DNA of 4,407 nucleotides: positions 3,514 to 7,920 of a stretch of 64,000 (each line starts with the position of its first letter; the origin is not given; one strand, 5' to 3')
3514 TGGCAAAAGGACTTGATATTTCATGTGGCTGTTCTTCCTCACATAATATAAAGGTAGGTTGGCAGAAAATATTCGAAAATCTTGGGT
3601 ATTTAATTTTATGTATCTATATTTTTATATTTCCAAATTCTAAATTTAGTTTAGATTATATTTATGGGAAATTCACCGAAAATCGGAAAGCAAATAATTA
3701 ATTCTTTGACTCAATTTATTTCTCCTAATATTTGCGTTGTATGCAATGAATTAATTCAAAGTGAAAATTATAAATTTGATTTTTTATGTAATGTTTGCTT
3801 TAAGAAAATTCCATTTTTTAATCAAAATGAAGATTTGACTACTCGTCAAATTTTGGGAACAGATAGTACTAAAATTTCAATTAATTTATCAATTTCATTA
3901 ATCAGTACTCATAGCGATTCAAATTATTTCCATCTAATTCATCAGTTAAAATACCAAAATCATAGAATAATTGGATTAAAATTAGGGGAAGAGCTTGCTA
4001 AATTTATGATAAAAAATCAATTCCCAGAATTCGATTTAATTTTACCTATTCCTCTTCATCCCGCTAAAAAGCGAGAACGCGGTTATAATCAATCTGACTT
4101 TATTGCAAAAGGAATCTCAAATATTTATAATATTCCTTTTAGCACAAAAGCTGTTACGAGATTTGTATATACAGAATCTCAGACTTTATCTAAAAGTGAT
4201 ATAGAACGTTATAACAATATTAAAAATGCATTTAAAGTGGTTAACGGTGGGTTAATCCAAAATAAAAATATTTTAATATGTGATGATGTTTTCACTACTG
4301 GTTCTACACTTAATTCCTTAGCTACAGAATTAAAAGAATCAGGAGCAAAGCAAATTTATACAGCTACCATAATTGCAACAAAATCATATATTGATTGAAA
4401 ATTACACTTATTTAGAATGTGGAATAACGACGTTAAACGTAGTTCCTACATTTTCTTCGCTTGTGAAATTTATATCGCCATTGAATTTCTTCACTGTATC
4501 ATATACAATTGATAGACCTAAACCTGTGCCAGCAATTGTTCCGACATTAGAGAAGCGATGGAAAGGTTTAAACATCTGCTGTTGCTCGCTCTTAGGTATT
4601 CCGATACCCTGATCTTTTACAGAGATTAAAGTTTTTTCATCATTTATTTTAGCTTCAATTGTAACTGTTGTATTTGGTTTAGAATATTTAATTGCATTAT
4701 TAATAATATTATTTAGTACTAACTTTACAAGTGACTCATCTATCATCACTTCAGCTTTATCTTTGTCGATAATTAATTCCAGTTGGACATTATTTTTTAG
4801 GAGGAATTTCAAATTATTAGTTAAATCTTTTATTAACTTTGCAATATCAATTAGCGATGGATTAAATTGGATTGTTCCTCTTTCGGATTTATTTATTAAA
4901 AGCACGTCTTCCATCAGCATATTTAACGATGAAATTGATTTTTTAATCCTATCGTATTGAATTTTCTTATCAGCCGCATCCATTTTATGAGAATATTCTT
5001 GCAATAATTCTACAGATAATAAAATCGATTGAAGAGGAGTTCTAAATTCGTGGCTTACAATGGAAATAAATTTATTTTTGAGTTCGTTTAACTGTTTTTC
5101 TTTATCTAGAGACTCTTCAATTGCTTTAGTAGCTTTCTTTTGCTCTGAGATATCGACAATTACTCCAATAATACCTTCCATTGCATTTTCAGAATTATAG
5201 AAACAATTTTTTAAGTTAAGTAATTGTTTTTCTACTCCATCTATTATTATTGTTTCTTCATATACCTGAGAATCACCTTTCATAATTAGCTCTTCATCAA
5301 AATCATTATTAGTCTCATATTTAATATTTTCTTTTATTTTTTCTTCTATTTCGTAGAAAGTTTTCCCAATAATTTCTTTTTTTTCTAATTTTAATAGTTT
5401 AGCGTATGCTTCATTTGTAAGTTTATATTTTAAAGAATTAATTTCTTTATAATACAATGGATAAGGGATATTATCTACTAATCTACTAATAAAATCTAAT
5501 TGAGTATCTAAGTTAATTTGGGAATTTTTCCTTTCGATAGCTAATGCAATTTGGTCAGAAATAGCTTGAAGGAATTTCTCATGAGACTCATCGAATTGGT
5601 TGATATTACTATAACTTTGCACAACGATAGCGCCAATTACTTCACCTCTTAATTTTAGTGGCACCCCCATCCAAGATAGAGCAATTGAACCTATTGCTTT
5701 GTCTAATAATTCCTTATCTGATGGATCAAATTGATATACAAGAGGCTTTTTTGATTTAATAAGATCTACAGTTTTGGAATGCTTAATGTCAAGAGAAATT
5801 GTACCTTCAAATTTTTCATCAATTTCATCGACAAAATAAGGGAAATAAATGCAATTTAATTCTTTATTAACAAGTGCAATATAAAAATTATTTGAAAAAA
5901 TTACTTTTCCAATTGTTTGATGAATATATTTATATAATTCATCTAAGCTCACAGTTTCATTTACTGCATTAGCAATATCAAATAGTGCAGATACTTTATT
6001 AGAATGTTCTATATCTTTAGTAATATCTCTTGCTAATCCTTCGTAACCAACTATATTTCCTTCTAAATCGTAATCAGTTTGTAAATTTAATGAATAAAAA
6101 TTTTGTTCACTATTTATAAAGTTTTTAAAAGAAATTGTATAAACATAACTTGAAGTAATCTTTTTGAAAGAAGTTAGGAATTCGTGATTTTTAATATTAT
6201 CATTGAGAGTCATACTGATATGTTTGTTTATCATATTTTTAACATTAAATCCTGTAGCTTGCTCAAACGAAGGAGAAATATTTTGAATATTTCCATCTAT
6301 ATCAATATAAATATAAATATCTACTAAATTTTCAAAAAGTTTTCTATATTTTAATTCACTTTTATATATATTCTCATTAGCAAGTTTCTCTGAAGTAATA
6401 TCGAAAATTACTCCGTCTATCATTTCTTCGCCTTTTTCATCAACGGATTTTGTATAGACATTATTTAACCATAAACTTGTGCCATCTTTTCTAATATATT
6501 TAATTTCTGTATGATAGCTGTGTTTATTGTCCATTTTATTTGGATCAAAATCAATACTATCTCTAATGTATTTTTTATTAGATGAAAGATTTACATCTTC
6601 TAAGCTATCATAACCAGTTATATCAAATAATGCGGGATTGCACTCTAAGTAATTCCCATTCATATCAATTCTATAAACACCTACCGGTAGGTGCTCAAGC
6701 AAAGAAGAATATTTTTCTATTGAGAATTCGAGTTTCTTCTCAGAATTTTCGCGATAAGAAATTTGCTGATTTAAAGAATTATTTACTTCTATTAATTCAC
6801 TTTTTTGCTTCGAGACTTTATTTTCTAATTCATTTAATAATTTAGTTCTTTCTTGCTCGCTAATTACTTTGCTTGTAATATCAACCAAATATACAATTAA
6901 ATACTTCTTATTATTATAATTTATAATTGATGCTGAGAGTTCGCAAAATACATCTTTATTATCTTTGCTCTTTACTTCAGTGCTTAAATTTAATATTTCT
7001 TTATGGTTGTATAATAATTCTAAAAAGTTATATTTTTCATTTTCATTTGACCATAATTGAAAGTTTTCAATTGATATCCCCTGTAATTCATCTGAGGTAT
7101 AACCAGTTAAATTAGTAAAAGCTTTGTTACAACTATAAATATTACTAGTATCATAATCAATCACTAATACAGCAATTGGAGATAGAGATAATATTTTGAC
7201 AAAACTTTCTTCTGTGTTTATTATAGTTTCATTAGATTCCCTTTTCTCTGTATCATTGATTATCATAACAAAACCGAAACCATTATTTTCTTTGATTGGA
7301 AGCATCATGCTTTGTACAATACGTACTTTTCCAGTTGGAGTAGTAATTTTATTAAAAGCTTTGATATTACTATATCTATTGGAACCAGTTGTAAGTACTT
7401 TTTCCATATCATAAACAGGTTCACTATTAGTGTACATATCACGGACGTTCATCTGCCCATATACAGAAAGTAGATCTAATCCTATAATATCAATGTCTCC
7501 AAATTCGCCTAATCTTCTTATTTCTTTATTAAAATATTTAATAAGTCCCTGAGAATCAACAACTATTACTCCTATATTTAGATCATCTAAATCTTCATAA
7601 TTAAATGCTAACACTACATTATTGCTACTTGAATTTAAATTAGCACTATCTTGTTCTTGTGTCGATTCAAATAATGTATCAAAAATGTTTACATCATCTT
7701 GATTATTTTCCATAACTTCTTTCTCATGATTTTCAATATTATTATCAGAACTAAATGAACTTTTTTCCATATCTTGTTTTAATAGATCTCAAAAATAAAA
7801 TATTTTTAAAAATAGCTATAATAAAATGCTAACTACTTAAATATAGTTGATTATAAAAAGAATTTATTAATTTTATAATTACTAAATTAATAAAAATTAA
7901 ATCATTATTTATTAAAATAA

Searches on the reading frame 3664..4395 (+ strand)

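Call 33: search_protein_families(library=pfam, proteins=[window:3664-4395:+], max_evalue=0.001)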
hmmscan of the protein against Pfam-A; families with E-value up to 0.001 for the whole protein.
window:3664-4395:+ (244 aa): 1 family
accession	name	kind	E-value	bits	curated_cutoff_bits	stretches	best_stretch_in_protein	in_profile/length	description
PF00156.33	Pribosyltran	-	9.9e-09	35.1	26.3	1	183-241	79-128/158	Phosphoribosyl transferase domain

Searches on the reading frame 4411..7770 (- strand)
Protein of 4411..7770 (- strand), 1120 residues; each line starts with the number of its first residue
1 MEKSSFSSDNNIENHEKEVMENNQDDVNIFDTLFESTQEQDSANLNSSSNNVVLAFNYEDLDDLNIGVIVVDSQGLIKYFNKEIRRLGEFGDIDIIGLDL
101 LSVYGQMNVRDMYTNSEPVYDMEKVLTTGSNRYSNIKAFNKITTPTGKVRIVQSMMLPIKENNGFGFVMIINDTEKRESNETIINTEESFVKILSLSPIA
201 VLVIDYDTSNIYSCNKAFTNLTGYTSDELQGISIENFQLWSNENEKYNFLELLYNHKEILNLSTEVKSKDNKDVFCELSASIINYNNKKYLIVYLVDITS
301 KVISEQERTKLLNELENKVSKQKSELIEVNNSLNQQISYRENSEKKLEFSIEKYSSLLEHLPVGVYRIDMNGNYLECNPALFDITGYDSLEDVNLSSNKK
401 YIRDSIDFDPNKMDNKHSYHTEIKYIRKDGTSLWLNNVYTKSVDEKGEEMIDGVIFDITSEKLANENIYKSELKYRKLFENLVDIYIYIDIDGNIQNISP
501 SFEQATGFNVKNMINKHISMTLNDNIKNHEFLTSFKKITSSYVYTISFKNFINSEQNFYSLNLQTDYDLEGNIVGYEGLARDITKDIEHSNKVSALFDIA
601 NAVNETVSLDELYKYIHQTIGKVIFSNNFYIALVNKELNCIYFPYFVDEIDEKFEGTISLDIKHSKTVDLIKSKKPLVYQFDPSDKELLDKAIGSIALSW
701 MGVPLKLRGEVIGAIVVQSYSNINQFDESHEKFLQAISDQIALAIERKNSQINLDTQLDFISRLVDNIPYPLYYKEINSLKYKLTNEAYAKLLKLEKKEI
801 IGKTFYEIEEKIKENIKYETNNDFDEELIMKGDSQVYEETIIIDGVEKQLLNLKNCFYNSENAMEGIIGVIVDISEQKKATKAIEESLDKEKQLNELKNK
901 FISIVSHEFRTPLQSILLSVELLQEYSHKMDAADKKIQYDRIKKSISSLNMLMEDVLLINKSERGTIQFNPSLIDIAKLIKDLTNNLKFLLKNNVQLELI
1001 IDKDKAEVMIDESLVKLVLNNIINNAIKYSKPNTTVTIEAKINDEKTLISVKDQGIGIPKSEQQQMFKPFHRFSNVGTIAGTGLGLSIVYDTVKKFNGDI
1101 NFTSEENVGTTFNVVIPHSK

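Call 53: find_encoding_contigs(protein=window:4411-7770:-, flank=10000, max_places=6)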
Protein window:4411-7770:- (1120 aa): 4 contigs read that carry it; 3 places shown.
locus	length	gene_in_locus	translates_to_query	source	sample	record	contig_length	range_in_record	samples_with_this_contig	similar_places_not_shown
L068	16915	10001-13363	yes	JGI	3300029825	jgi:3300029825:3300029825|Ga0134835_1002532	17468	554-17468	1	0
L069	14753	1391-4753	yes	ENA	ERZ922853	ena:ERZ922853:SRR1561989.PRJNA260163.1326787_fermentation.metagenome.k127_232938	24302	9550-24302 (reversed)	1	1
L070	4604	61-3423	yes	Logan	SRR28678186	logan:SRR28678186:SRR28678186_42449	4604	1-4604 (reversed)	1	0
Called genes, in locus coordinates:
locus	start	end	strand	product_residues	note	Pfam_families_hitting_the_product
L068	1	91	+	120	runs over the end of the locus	PF13174:TPR_6 (faint), PF13432:TPR_16 (faint)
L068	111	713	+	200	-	PF01694:Rhomboid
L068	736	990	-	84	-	-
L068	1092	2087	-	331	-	PF00294:PfkB, PF08543:Phos_pyr_kin (weak)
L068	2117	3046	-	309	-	PF01370:Epimerase, PF02719:Polysacc_synt_2 (weak), PF04321:RmlD_sub_bind, PF16363:GDP_Man_Dehyd (weak)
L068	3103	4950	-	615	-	PF01134:GIDA, PF07992:Pyr_redox_2 (weak), PF21680:GIDA_C_1st, PF13932:SAM_GIDA_C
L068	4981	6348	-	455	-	PF10396:TrmE_N, PF12631:MnmE_helical, PF01926:MMR_HSR1, PF02421:FeoB_N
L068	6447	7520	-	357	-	PF00994:MoCF_biosynth, PF18146:CinA_KH, PF02464:CinA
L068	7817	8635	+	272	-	PF02912:Phe_tRNA-synt_N, PF01409:tRNA-synt_2d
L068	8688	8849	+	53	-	PF01409:tRNA-synt_2d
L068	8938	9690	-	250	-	PF01025:GrpE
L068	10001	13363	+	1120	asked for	PF13426:PAS_9, PF00989:PAS (weak), PF13188:PAS_8 (weak), PF00989:PAS (weak), PF01590:GAF, PF13185:GAF_2, PF00512:HisKA, PF02518:HATPase_c, +2 more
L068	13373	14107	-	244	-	PF00156:Pribosyltran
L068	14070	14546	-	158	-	PF07291:MauE, PF07681:DoxX (weak)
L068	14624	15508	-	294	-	PF00494:SQS_PSY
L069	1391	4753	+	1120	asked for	PF13426:PAS_9, PF00989:PAS (weak), PF13188:PAS_8 (weak), PF00989:PAS (weak), PF01590:GAF, PF13185:GAF_2, PF00512:HisKA, PF02518:HATPase_c, +2 more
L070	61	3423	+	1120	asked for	PF13426:PAS_9, PF00989:PAS (weak), PF13188:PAS_8 (weak), PF00989:PAS (weak), PF01590:GAF, PF13185:GAF_2, PF00512:HisKA, PF02518:HATPase_c, +2 more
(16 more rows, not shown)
